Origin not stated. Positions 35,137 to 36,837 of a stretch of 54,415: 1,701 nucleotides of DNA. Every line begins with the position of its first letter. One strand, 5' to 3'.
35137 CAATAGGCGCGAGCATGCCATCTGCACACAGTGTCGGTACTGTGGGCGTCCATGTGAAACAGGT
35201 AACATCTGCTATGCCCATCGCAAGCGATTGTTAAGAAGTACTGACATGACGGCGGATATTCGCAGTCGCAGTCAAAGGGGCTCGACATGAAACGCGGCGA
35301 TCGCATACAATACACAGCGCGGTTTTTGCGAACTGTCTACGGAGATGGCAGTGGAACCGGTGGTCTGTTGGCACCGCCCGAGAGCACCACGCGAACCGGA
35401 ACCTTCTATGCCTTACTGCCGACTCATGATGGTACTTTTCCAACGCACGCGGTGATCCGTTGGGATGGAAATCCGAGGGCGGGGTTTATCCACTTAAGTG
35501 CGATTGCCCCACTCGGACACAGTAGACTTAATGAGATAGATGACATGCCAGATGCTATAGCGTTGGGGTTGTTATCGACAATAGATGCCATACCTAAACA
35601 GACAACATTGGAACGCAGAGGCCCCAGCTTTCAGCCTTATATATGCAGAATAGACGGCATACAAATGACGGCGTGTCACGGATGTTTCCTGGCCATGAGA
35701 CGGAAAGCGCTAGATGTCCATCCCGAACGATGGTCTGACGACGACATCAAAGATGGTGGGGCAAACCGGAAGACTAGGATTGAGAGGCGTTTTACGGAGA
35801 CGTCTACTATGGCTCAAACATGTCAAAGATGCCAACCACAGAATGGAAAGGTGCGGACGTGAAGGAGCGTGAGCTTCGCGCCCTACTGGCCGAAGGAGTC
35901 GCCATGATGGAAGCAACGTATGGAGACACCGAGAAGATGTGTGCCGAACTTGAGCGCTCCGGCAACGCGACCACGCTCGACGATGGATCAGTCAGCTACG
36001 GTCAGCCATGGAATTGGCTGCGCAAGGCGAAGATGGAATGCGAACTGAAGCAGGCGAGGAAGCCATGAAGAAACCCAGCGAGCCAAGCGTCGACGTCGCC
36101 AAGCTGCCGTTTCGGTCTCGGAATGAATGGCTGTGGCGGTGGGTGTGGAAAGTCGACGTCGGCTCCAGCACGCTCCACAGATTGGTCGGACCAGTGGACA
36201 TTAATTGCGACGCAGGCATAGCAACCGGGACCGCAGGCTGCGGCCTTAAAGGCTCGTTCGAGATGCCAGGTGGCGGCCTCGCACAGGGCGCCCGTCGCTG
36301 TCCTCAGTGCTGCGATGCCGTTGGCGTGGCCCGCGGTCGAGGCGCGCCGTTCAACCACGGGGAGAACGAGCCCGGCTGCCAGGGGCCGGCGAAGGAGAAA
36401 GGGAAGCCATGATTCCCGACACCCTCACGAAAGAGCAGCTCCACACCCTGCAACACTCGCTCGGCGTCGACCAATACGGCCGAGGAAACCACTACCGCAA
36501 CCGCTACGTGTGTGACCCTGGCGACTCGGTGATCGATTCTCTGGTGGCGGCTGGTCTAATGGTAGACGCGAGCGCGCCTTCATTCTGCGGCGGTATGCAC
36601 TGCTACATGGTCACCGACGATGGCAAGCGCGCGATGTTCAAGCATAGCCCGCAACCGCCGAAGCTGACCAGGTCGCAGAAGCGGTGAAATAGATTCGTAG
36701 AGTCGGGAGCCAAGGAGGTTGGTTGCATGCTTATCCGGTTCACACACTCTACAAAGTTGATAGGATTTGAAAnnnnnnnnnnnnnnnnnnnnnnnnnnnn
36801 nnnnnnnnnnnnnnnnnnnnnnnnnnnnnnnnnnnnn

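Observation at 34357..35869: Sigma-factor two-gene cassette bracketed by a perfect 21-bp direct repeat that sits on gene junctions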

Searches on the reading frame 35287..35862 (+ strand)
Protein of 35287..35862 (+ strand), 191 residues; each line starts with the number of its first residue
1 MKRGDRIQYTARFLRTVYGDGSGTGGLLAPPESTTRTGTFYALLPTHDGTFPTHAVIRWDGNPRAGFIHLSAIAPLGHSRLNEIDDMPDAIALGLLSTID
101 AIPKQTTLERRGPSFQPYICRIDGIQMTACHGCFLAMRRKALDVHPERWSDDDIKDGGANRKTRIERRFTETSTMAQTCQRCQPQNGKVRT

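Call 5: search_protein_families(library=pfam, proteins=[window:35287-35862:+], max_evalue=1)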
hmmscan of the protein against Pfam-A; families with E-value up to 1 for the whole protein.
window:35287-35862:+ (191 aa): 0 families

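Call 7: search_protein_families(library=phrogs, proteins=[window:35287-35862:+], max_evalue=0.01)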
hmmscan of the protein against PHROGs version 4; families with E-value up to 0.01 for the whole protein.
window:35287-35862:+ (191 aa): 0 families

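Call 15: find_homologous_proteins(query=window:35287-35862:+, max_evalue=0.01)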
Query window:35287-35862:+ (191 aa): 2 proteins with E <= 0.01 among 108 candidates.
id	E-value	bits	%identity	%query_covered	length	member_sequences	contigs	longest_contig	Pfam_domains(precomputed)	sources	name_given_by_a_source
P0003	3.1e-128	443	100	100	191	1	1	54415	-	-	-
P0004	3.6e-44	169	47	95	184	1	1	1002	-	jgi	jgi:hypothetical protein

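Call 18: find_encoding_contigs(protein=P0004, flank=10000)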
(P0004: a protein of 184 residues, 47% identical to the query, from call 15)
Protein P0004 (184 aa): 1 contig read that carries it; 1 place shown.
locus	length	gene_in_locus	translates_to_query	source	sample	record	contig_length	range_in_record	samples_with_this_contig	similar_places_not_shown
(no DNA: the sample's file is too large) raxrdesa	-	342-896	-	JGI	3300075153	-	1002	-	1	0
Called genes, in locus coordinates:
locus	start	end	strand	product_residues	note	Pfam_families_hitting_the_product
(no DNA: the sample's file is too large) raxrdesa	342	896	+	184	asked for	-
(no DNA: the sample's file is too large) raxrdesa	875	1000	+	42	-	?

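Call 20: find_related_loci(query=A1, collection=metagenome_contigs, flank=10000)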
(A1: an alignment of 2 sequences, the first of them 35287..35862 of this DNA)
Query A1 (191 aa) in metagenome_contigs; peptide patterns used: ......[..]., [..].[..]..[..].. (x = any residue, [..] = any of these).
282 stretches matched a pattern, but none encodes a relative of the query by tblastn (E <= 1e-3).

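Call 21: find_related_loci(query=A1, collection=viral_contigs, flank=10000)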
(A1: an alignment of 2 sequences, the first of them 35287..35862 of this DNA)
Query A1 (191 aa) in viral_contigs; peptide patterns used: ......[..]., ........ (x = any residue, [..] = any of these).
3 stretches matched a pattern, but none encodes a relative of the query by tblastn (E <= 1e-3).

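Call 72: predict_structure(alignment_id=A1)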
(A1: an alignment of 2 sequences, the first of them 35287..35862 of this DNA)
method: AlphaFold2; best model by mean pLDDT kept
length: 191 residues; sequences in the alignment: 2
mean_pLDDT: 45.3   pTM: 0.30
mean pLDDT of the five models: 45.3, 43.7, 39.5, 39.2, 34.7
residues with pLDDT >= 90: 0; 70-90: 0; 50-70: 69; < 50: 122
segments of 3 or more residues with pLDDT < 50: 1-8, 19-37, 41-52, 60-67, 72-117, 141-150, 153-162, 186-191
pLDDT, mean of each block of 10 residues (from residue 1): 46 51 35 43 43 51 47 42 36 35 34 42 55 52 42 46 52 60 49 34
secondary structure, 60 per line:
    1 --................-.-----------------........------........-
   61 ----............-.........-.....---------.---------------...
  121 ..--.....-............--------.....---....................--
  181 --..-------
elements in order: H3-18 E38-45 E52-59 E65-69 H70-76 H78-86 H88-92 E118-122 E125-129 H131-142 H151-155 H159-178

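Call 78: search_protein_families(library=pfam, proteins=[P0004], max_evalue=5)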
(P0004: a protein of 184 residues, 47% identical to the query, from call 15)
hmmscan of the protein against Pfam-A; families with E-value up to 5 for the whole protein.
P0004 (184 aa): 0 families

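Call 79: find_encoding_contigs(protein=P0003, flank=3000, max_places=5)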
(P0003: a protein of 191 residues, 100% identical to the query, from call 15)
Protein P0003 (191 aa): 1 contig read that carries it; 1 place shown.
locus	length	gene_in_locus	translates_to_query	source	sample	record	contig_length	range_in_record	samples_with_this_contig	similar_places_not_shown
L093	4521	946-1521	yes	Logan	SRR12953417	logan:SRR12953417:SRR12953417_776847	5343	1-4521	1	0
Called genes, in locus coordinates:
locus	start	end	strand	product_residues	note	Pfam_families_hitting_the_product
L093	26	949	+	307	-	PF04542:Sigma70_r2 (weak)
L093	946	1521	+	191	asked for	-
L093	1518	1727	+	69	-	-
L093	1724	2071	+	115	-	-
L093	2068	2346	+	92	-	-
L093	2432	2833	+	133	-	-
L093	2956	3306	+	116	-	-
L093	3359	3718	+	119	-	-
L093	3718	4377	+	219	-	PF01844:HNH (weak)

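Call 86: search_protein_families(library=ncbifam, proteins=[window:35287-35862:+], max_evalue=0.01)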
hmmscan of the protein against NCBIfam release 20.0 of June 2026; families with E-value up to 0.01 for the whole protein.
window:35287-35862:+ (191 aa): 0 families

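Call 109: search_solved_structures(query=A1, max_evalue=1)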
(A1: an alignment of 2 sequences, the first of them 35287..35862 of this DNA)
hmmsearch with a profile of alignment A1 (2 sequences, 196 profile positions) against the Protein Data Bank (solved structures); distinct sequences matched with E-value up to 1: 1.
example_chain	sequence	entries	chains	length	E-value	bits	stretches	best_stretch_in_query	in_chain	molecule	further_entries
4mmy_C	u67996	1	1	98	0.55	13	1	9-62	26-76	Fibronectin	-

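Call 110: search_protein_families(library=padloc, proteins=[window:35287-35862:+], max_evalue=0.01)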
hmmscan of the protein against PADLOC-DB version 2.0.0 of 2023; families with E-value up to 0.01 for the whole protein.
window:35287-35862:+ (191 aa): 0 families

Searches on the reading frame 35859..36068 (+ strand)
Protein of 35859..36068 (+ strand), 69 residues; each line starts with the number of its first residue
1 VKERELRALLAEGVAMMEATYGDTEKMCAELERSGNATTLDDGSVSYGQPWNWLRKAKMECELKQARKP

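Call 5: search_protein_families(library=pfam, proteins=[window:35859-36068:+], max_evalue=1)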
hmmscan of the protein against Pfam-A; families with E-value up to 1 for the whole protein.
window:35859-36068:+ (69 aa): 1 family
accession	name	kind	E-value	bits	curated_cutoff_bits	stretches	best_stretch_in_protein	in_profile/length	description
PF04022.17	Staphylcoagulse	-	0.27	11.2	19.7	1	36-48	14-26/27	Staphylocoagulase repeat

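Call 7: search_protein_families(library=phrogs, proteins=[window:35859-36068:+], max_evalue=0.01)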
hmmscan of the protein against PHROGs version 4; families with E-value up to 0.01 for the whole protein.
window:35859-36068:+ (69 aa): 0 families

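Call 53: find_related_loci(query=window:35859-36068:+, collection=viral_contigs, flank=6000)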
Query window:35859-36068:+ (69 aa) in viral_contigs; peptide patterns used: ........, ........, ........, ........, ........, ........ (x = any residue, [..] = any of these).
7 stretches matched a pattern, but none encodes a relative of the query by tblastn (E <= 1e-3).

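Call 84: find_encoding_contigs(protein=window:35859-36068:+, flank=10000, max_places=10)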
Protein window:35859-36068:+ (69 aa): 1 contig read that carries it; 1 place shown.
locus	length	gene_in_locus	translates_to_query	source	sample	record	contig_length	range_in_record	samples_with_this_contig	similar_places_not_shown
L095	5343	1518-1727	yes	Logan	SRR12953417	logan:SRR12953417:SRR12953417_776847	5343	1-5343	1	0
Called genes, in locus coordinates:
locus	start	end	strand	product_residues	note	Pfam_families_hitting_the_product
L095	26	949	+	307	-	PF04542:Sigma70_r2 (weak)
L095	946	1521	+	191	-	-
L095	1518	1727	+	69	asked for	-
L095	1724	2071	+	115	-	-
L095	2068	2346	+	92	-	-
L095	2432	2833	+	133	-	-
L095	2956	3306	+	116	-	-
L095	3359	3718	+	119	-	-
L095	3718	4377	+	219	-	PF01844:HNH (weak)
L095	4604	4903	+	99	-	-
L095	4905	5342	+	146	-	?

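Call 86: search_protein_families(library=ncbifam, proteins=[window:35859-36068:+], max_evalue=0.01)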
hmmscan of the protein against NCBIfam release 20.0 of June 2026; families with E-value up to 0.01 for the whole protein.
window:35859-36068:+ (69 aa): 0 families

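Call 110: search_protein_families(library=padloc, proteins=[window:35859-36068:+], max_evalue=0.01)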
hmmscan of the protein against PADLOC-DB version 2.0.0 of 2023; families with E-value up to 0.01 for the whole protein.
window:35859-36068:+ (69 aa): 0 families

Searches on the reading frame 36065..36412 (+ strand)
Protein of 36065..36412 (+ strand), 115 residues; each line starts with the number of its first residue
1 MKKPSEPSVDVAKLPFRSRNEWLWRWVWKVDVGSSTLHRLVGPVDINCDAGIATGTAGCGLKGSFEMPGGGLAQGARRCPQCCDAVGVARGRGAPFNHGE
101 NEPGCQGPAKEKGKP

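Call 5: search_protein_families(library=pfam, proteins=[window:36065-36412:+], max_evalue=1)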
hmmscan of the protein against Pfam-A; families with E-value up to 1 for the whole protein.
window:36065-36412:+ (115 aa): 1 family
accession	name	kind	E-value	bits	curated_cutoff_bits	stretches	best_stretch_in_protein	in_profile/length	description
PF13627.12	LptM_cons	-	0.047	14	27.3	1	51-64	6-19/23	LPS-assembly lipoprotein LptM, conserved region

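Call 7: search_protein_families(library=phrogs, proteins=[window:36065-36412:+], max_evalue=0.01)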
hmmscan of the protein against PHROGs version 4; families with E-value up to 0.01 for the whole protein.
window:36065-36412:+ (115 aa): 0 families

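Call 110: search_protein_families(library=padloc, proteins=[window:36065-36412:+], max_evalue=0.01)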
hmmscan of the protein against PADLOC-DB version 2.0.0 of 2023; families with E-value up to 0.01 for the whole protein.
window:36065-36412:+ (115 aa): 0 families

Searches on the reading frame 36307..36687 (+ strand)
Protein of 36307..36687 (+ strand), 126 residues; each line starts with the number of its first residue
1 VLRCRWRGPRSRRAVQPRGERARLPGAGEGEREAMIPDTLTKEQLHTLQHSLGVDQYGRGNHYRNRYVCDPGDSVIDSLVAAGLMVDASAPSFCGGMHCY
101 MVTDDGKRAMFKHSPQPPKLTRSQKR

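Call 26: search_protein_families(library=pfam, proteins=[window:36307-36687:+], max_evalue=0.001)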
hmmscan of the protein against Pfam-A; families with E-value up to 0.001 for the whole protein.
window:36307-36687:+ (126 aa): 0 families

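Call 63: search_protein_families(library=phrogs, proteins=[window:36307-36687:+], max_evalue=0.001)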
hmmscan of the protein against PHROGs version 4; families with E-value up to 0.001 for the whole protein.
window:36307-36687:+ (126 aa): 2 families
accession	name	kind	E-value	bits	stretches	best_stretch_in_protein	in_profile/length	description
phrog_13561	-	unknown function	1.4e-14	54.9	1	39-122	6-91/92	-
phrog_21796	-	unknown function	1.8e-06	28.8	1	41-122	6-94/192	-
